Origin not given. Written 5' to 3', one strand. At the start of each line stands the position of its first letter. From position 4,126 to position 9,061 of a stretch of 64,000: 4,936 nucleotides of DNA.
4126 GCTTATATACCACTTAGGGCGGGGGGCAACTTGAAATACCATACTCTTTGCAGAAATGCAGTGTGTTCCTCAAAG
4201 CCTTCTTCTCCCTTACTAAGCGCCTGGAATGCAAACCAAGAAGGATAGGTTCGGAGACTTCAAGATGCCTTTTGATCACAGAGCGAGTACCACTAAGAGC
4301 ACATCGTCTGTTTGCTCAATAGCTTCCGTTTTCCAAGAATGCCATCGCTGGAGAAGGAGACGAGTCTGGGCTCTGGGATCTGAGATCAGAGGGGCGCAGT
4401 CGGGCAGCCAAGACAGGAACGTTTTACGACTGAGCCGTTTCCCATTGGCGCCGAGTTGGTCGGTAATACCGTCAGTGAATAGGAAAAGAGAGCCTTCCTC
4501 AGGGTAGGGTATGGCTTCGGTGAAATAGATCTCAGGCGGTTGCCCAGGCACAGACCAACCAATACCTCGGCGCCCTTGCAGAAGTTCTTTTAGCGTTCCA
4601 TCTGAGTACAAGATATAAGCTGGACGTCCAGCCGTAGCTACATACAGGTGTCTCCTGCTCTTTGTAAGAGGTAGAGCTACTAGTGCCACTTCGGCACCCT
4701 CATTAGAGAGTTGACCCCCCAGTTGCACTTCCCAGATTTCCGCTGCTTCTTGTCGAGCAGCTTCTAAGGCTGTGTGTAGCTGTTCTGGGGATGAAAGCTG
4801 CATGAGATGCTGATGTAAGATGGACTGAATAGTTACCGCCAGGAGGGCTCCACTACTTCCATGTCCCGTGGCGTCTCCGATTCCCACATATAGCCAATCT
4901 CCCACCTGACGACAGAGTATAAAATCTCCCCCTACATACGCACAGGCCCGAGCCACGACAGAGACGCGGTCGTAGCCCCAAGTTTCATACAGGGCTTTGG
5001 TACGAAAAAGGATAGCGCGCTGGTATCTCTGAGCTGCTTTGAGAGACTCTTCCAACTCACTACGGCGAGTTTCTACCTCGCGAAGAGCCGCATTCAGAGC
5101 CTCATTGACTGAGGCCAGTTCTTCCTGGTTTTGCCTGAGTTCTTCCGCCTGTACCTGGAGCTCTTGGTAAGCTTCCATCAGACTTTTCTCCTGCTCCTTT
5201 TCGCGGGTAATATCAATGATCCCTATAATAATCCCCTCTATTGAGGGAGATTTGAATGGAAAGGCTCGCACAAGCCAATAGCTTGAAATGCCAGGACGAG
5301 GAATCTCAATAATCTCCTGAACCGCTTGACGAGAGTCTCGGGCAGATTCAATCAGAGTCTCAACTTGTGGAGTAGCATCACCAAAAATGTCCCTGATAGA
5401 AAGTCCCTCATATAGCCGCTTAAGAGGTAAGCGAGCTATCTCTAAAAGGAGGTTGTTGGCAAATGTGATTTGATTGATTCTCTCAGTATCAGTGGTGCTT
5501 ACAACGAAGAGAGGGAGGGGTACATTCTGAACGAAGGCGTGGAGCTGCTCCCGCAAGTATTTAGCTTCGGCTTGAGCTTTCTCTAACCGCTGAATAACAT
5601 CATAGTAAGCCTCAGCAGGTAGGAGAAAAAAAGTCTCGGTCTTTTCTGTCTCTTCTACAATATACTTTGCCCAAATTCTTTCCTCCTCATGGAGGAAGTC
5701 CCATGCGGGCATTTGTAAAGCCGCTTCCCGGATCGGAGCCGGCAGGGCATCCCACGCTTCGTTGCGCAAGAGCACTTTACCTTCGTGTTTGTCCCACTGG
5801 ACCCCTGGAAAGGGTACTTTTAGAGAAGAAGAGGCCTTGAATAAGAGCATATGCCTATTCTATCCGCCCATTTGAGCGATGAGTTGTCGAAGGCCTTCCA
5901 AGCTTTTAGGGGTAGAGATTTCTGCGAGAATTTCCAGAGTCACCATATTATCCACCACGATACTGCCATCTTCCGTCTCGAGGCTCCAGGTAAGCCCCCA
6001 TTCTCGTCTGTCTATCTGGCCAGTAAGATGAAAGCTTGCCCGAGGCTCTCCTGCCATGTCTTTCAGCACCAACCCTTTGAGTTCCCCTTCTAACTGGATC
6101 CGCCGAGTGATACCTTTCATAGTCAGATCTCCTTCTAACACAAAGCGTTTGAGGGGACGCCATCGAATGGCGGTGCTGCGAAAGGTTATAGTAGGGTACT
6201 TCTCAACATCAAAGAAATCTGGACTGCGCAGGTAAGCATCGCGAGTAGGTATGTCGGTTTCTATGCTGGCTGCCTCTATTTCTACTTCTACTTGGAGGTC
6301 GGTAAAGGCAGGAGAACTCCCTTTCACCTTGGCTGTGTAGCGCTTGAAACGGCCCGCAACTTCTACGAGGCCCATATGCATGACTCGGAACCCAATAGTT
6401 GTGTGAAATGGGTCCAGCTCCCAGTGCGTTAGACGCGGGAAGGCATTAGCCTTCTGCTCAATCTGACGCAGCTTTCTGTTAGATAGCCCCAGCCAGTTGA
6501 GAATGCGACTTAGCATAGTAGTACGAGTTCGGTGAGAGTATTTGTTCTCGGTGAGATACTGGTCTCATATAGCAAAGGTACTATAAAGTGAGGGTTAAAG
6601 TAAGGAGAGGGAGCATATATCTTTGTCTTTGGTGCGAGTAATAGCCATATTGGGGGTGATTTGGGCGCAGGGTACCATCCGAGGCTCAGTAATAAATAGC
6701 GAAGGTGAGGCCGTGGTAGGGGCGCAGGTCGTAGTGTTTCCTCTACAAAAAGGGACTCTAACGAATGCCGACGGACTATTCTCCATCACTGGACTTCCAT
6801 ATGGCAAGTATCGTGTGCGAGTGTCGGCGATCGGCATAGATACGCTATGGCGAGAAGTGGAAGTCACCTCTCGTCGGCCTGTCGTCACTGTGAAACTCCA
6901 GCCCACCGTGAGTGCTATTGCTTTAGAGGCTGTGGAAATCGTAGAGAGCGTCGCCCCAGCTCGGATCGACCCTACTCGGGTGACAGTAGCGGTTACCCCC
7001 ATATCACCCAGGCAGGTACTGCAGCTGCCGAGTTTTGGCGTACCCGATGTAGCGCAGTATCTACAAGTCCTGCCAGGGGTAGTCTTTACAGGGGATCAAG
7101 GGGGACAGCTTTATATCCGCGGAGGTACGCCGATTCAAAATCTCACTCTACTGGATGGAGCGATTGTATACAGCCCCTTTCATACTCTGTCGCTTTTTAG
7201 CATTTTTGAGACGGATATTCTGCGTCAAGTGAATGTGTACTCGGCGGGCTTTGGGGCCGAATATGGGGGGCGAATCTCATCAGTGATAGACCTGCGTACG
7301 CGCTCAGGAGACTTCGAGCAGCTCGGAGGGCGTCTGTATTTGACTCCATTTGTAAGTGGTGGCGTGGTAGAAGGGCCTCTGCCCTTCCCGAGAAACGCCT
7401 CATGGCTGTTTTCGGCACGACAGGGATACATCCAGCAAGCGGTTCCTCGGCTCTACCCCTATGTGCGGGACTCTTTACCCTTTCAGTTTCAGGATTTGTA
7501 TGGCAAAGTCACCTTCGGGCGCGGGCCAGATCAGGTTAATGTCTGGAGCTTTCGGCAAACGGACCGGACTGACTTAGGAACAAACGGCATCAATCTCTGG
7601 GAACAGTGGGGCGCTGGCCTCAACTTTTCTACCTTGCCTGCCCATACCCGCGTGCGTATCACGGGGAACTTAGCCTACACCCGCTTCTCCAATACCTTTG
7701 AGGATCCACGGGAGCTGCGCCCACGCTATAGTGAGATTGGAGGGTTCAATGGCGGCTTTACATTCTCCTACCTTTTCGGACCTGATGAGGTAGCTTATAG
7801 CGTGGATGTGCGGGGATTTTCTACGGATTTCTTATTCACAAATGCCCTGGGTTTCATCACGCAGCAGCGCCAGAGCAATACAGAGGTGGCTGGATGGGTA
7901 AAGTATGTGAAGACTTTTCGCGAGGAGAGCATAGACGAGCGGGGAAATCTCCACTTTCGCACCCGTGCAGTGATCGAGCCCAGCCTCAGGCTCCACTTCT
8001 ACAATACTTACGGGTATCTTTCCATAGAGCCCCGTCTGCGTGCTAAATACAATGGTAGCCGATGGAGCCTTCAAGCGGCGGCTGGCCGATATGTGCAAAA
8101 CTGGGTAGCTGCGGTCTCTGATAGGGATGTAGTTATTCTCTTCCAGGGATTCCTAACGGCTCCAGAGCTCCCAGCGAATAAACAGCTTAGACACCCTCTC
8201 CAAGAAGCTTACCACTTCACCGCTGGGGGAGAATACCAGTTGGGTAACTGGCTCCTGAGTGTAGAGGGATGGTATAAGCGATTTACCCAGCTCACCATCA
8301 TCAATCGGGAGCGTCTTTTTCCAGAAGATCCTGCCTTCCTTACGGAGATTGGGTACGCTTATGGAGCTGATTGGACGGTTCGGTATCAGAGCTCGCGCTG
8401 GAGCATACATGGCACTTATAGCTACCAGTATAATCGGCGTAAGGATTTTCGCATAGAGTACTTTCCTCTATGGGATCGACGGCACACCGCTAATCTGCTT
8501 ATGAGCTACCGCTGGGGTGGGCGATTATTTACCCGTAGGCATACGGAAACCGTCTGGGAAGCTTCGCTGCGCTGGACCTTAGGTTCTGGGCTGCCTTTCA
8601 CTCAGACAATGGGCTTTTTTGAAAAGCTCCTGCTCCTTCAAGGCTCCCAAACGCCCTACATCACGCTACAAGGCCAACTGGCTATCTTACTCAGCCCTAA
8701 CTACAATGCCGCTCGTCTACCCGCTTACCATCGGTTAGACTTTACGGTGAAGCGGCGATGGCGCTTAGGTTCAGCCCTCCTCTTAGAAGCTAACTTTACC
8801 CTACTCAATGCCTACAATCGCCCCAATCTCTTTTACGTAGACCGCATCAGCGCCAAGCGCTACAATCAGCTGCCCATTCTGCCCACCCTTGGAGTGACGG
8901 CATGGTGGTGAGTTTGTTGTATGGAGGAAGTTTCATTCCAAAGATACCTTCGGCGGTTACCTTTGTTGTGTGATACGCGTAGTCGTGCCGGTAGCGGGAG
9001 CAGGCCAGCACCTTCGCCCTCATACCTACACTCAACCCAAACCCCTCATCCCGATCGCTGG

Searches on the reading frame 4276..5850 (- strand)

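Call 8: search_protein_families(library=pfam, proteins=[window:4276-5850:-], max_evalue=0.00001)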
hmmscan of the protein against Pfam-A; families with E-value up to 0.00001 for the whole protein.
window:4276-5850:- (524 aa): 1 family
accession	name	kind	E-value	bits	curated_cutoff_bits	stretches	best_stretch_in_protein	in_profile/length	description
PF07228.17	SpoIIE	-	5.2e-18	66.1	25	1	320-522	5-189/192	Stage II sporulation protein E (SpoIIE)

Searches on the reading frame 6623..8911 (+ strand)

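Call 8: search_protein_families(library=pfam, proteins=[window:6623-8911:+], max_evalue=0.00001)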
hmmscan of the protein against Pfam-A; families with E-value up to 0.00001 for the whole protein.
window:6623-8911:+ (762 aa): 3 families
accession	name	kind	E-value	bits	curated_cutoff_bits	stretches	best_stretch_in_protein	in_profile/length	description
PF13620.12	CarboxypepD_reg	-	9.7e-16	58.3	32.3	1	18-89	1-78/82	Carboxypeptidase regulatory-like domain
PF13715.12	CarbopepD_reg_2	-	1.9e-13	50.7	32.2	1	19-102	1-84/88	CarboxypepD_reg-like domain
PF07715.20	Plug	-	1.6e-08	35.5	23.9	1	135-217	17-102/107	TonB-dependent Receptor Plug Domain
